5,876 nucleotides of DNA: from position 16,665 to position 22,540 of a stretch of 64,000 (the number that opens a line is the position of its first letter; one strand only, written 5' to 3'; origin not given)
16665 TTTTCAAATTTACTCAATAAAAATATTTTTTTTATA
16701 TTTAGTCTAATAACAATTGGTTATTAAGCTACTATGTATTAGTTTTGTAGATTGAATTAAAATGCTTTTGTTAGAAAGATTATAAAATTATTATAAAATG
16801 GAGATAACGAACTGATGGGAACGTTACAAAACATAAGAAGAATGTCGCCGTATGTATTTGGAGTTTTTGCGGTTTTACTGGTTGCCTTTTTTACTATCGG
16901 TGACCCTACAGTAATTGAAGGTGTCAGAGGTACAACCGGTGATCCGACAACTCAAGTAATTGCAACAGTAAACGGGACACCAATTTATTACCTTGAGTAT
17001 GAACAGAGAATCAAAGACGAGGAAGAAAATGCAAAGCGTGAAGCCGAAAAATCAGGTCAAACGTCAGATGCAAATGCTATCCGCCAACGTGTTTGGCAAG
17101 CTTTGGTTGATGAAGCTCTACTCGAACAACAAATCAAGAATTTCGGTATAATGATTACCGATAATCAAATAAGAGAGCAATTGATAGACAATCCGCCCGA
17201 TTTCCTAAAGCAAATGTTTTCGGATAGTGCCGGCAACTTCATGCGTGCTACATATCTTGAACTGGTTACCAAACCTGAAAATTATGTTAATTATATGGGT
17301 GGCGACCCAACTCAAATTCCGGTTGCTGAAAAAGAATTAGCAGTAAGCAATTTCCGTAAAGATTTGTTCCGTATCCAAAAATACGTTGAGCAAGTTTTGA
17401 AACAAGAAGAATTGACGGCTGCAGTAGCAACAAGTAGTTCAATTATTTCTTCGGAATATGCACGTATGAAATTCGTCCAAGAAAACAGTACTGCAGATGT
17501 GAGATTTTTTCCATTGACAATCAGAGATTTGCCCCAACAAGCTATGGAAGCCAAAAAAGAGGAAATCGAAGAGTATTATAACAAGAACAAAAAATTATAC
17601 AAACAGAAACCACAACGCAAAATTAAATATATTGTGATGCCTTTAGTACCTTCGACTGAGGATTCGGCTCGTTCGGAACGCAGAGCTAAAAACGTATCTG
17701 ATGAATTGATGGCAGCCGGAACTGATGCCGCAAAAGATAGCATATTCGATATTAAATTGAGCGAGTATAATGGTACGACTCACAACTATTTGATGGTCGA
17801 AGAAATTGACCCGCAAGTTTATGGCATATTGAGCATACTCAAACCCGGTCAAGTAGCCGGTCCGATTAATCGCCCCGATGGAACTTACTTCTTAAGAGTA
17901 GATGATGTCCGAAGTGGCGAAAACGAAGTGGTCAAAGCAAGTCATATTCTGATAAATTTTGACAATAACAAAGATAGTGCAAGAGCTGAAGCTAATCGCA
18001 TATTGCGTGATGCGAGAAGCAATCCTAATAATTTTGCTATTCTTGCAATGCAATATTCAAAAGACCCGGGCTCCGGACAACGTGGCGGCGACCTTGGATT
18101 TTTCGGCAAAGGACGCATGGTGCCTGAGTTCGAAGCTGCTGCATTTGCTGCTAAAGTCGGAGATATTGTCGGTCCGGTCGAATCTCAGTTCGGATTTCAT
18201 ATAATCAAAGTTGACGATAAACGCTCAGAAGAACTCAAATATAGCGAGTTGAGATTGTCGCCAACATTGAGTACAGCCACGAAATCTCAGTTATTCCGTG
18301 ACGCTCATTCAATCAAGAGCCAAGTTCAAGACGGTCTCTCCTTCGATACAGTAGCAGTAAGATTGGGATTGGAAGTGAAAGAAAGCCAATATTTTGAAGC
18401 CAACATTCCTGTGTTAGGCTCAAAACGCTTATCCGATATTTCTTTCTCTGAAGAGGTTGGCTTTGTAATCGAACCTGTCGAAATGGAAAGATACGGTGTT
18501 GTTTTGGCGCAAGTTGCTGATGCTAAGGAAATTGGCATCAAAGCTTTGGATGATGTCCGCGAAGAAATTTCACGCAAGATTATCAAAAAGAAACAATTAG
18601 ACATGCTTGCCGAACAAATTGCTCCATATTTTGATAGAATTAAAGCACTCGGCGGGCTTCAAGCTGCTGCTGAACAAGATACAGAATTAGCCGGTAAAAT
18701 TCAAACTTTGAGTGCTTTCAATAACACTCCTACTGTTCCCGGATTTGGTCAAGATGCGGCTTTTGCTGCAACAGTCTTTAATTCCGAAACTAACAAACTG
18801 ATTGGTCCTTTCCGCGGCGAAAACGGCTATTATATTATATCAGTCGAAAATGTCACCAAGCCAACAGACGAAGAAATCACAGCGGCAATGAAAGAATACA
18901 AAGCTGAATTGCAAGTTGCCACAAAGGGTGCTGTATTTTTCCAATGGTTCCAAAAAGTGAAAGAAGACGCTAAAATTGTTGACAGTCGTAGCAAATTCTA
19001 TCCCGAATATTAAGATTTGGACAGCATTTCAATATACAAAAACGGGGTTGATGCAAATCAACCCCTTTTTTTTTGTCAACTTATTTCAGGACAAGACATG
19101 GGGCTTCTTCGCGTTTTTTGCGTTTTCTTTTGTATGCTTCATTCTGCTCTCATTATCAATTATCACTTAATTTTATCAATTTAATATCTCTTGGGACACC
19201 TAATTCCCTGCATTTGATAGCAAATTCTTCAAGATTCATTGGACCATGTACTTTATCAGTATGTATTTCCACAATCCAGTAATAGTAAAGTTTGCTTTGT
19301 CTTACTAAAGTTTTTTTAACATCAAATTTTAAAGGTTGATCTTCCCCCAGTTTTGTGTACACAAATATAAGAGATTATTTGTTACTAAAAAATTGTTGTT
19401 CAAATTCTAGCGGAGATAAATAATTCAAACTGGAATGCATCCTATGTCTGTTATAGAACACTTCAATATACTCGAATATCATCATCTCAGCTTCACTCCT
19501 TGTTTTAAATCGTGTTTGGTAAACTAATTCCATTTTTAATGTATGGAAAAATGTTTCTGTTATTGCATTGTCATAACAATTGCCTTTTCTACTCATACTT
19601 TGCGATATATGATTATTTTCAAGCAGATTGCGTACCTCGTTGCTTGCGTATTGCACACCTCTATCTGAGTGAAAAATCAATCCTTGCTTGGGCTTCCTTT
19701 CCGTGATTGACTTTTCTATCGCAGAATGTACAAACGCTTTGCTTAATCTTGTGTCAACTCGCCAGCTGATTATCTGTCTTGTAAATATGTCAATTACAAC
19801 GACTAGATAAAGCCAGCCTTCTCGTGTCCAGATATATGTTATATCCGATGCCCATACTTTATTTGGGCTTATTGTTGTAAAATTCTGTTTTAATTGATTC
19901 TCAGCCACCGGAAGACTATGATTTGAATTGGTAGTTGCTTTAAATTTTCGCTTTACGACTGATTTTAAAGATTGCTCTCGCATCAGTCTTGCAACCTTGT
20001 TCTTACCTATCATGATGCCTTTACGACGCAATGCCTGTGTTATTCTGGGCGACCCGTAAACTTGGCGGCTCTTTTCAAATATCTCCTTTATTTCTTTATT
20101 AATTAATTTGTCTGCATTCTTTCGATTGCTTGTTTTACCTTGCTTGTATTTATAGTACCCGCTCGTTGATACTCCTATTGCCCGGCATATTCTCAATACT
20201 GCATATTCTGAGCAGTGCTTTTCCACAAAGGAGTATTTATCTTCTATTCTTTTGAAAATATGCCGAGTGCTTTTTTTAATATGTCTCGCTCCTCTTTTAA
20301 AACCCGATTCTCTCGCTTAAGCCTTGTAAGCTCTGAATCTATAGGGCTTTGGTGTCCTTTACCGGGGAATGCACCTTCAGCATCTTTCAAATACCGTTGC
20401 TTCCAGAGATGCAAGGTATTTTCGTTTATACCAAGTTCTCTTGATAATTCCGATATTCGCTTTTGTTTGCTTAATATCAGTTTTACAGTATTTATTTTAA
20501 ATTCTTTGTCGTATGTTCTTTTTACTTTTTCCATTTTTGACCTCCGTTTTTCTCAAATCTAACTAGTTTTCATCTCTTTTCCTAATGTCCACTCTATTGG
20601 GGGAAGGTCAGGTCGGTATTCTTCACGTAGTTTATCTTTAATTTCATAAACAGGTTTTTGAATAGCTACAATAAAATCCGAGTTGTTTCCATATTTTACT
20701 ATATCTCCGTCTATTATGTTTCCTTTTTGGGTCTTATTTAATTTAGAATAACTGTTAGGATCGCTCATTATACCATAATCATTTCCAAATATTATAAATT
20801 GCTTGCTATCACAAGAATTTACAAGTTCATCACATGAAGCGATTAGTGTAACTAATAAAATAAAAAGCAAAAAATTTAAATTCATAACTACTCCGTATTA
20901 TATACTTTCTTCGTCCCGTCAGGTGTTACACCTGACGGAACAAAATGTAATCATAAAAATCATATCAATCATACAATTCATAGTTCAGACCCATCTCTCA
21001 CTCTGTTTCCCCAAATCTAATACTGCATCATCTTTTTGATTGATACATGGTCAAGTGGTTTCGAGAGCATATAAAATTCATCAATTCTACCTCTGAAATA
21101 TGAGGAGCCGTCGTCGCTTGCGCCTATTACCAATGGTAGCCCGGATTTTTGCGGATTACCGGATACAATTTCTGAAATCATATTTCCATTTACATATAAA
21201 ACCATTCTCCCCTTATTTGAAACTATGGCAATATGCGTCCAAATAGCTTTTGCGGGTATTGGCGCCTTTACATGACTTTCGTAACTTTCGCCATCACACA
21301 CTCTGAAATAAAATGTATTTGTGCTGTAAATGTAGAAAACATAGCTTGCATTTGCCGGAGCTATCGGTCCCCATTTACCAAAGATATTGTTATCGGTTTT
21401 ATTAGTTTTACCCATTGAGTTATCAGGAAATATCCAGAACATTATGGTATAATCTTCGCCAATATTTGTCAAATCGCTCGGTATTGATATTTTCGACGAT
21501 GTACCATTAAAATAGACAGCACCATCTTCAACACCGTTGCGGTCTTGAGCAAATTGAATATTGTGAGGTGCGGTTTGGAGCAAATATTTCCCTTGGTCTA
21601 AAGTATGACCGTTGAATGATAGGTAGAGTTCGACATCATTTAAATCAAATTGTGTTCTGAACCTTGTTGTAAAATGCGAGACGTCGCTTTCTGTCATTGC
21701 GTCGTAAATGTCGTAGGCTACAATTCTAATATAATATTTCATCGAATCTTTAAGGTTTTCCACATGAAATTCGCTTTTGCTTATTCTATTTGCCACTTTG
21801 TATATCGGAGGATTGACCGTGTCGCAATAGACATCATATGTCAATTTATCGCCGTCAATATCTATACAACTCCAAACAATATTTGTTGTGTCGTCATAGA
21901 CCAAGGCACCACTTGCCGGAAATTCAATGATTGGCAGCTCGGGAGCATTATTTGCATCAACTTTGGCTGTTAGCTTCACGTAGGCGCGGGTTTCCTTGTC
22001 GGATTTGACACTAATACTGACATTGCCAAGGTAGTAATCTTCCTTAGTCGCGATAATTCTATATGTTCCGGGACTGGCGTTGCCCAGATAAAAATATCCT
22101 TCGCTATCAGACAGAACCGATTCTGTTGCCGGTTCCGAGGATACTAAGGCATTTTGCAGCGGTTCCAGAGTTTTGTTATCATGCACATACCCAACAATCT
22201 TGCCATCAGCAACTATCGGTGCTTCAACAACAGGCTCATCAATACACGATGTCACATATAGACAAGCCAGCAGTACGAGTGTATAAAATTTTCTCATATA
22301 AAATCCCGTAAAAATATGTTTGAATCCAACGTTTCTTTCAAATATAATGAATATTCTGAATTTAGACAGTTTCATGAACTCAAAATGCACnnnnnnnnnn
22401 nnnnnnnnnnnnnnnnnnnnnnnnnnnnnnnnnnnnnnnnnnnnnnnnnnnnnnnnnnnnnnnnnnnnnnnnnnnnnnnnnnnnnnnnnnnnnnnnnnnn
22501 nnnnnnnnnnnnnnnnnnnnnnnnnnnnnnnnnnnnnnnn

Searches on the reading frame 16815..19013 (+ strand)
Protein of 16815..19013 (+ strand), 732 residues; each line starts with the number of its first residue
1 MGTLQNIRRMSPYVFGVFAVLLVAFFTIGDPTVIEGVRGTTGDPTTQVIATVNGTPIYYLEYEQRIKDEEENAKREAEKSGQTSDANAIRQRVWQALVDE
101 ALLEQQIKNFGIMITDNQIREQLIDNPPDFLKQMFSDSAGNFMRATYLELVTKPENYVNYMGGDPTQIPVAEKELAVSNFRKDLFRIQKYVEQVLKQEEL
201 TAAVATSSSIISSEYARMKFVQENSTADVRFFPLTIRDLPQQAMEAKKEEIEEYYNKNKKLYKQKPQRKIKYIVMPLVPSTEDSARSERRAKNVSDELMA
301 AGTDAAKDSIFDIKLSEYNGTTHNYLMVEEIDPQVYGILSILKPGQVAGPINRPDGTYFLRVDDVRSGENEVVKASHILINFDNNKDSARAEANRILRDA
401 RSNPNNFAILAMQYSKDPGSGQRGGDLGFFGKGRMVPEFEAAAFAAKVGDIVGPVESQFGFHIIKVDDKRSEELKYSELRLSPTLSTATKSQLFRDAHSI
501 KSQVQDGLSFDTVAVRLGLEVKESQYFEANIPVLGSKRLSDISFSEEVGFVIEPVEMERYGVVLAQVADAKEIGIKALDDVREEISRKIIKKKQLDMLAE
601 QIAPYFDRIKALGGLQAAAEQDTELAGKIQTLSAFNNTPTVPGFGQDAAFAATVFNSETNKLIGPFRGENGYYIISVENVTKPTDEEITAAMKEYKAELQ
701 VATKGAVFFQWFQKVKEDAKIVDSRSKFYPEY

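Call 109: search_protein_families(library=pfam, proteins=[window:16815-19013:+], max_evalue=0.00001)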
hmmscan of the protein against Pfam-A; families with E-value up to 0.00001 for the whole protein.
window:16815-19013:+ (732 aa): 5 families
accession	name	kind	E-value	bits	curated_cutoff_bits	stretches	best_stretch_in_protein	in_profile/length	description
PF13616.12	Rotamase_3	-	1.9e-39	135.2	22.5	1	366-470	10-116/116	PPIC-type PPIASE domain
PF00639.27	Rotamase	-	9.4e-34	116.7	21.7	1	377-468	1-97/97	PPIC-type PPIASE domain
PF13145.12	Rotamase_2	-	1.5e-29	103.7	27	2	248-369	3-112/121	PPIC-type PPIASE domain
PF13623.11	SurA_N_2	-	2.6e-24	86.2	28.5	1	4-149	1-143/145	SurA-like N-terminal domain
PF13624.11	SurA_N_3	-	6.6e-18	65.5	27.2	1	4-151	2-138/162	SurA-like N-terminal domain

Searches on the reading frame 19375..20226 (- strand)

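Call 77: search_protein_families(library=pfam, proteins=[window:19375-20226:-], max_evalue=0.001)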
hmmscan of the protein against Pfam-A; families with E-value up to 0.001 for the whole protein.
window:19375-20226:- (283 aa): 5 families
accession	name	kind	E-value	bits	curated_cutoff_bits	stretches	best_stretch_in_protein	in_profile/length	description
PF00665.32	rve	-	2e-25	89.4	32.6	1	121-217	4-102/102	Integrase core domain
PF13276.12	HTH_21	-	3.8e-20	72.3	28.1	1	37-95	2-60/60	HTH-like domain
PF13333.12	rve_2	-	4.4e-16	59.2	22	1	224-278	1-54/56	Integrase core domain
PF13683.12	rve_3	-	1.2e-12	47.9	26.5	1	206-272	2-67/67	Integrase core domain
PF13610.12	DDE_Tnp_IS240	-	9e-07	29.5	27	1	123-251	2-127/139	DDE domain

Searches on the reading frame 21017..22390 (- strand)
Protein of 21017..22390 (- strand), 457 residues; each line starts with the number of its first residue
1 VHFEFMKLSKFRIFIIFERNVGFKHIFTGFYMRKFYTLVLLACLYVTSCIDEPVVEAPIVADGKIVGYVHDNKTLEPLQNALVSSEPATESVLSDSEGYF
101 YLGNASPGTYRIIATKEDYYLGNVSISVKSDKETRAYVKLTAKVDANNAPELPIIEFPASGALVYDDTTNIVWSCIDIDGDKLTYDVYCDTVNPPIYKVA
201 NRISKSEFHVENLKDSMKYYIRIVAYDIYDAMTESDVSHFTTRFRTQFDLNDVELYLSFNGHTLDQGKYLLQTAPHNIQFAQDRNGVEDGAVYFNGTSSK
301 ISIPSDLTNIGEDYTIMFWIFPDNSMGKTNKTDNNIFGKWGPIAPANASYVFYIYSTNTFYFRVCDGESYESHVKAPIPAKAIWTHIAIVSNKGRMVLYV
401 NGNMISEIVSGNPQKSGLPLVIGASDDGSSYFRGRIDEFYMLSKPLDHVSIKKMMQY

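Call 77: search_protein_families(library=pfam, proteins=[window:21017-22390:-], max_evalue=0.001)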
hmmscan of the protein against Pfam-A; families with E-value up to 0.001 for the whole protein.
window:21017-22390:- (457 aa): 3 families
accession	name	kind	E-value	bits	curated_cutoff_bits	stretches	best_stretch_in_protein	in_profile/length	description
PF13385.13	Laminin_G_3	-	3e-22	79.8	27.6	1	295-448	1-147/151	Concanavalin A-like lectin/glucanases superfamily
PF13620.12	CarboxypepD_reg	-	7.3e-09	36.3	32.3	1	65-140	2-81/82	Carboxypeptidase regulatory-like domain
PF13715.12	CarbopepD_reg_2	-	4.6e-08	33.4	32.2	1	65-142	1-78/88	CarboxypepD_reg-like domain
